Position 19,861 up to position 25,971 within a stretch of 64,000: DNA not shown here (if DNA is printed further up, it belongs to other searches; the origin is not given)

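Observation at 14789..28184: A2M-PBP1C periplasmic module extended by a giant upstream repeat protein, all three translationally coupled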

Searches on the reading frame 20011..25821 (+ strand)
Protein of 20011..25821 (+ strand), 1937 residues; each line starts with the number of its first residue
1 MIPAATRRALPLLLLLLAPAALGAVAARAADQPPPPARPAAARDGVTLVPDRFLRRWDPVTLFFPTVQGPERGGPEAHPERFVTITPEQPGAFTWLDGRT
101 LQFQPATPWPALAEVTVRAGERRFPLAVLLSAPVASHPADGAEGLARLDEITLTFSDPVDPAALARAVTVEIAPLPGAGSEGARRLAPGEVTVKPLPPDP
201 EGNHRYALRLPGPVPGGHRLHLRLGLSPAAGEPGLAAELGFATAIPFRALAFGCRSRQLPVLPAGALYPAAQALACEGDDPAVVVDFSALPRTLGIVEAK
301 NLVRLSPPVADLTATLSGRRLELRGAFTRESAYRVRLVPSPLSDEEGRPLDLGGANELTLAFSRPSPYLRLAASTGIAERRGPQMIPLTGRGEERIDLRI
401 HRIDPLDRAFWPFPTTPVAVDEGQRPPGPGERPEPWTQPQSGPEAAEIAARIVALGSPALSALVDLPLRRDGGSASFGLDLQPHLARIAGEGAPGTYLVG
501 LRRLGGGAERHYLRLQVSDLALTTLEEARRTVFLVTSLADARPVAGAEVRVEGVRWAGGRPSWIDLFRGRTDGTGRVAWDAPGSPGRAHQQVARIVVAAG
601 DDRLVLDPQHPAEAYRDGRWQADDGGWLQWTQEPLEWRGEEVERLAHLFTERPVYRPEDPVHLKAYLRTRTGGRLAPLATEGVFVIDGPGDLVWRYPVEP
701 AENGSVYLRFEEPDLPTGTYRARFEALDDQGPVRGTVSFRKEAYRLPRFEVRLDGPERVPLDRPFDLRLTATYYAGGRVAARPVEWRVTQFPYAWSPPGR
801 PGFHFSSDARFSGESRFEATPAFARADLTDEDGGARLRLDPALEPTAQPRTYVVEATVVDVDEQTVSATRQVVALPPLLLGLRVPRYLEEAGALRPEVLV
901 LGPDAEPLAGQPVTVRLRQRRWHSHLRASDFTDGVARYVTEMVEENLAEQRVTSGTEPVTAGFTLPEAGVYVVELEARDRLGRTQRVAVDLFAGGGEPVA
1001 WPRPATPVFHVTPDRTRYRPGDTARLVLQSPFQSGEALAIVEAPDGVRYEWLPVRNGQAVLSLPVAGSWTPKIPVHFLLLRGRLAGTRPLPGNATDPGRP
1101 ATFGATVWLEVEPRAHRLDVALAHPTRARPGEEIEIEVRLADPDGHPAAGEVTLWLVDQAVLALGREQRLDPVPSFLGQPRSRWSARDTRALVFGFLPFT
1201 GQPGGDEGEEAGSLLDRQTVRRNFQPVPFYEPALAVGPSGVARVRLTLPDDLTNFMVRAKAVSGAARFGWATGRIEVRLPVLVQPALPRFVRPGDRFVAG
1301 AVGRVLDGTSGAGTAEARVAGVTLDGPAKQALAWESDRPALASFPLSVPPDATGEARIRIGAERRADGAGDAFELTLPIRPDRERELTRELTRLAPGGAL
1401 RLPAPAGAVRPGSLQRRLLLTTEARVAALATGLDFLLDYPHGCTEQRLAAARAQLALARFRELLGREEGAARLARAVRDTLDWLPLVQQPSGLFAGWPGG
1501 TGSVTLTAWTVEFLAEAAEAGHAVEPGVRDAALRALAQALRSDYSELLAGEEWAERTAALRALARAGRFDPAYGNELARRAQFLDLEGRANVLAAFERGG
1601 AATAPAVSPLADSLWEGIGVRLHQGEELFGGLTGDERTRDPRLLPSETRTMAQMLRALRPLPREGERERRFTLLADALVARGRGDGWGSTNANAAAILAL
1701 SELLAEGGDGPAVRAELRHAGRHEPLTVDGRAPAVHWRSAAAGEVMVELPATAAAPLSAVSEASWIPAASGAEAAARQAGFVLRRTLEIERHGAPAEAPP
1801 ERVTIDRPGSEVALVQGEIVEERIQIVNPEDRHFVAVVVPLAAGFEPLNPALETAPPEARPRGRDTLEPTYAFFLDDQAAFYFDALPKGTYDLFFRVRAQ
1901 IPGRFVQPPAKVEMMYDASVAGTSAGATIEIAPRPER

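Call 8: search_protein_families(library=pfam, proteins=[window:20011-25821:+], max_evalue=0.1)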
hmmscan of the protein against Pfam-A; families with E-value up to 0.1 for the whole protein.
window:20011-25821:+ (1937 aa): 9 families
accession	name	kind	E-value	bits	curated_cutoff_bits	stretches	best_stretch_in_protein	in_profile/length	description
PF17973.7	bMG10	-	1e-26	94.1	26.2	1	1780-1917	1-129/131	Bacterial Alpha-2-macroglobulin MG10 domain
PF07703.20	A2M_BRD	-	2e-17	64.2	22.7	1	1010-1164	2-140/140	Alpha-2-macroglobulin bait region domain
PF01835.25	MG2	-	4.5e-13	49.8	32.8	1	646-739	2-94/96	MG2 domain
PF00207.28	A2M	-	4.7e-13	49.2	21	1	1230-1300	4-75/92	Alpha-2-macroglobulin family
PF04234.18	CopC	-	2.1e-07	32.3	23.3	0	134-170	5-37/92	CopC domain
PF11974.14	bMG3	-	1.8e-06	28.3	34.9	1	517-607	1-84/103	Bacterial alpha-2-macroglobulin MG3 domain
PF13205.12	Big_5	-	0.00013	23.1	23.6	1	135-174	9-48/105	Bacterial Ig-like domain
PF17964.7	Big_10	-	0.0012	19.6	22.9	1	83-119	122-158/164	Bacterial Ig domain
PF17962.7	bMG6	-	0.045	14.3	23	0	888-984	11-103/112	Bacterial macroglobulin domain 6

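Call 9: search_protein_families(library=ncbifam, proteins=[window:20011-25821:+], max_evalue=0.1)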
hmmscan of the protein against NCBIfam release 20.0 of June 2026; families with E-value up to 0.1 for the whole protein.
window:20011-25821:+ (1937 aa): 0 families

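Call 37: search_solved_structures(query=window:20011-25821:+, max_evalue=0.001)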
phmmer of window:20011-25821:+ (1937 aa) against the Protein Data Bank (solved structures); distinct sequences matched with E-value up to 0.001: 0.

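Call 39: search_solved_structures(query=window:20011-25821:+, max_evalue=10)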
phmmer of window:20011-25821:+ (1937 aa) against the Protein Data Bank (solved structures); distinct sequences matched with E-value up to 10: 3.
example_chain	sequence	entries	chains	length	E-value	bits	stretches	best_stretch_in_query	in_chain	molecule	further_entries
7von_A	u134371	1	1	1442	0.74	10.1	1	1218-1301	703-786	Alpha-2-macroglobulin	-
6tav_A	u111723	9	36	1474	0.77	10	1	1218-1301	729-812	Alpha-2-macroglobulin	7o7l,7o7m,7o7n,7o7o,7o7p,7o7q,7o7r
7voo_A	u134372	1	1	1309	1.3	9.3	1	1218-1301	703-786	Alpha-2-macroglobulin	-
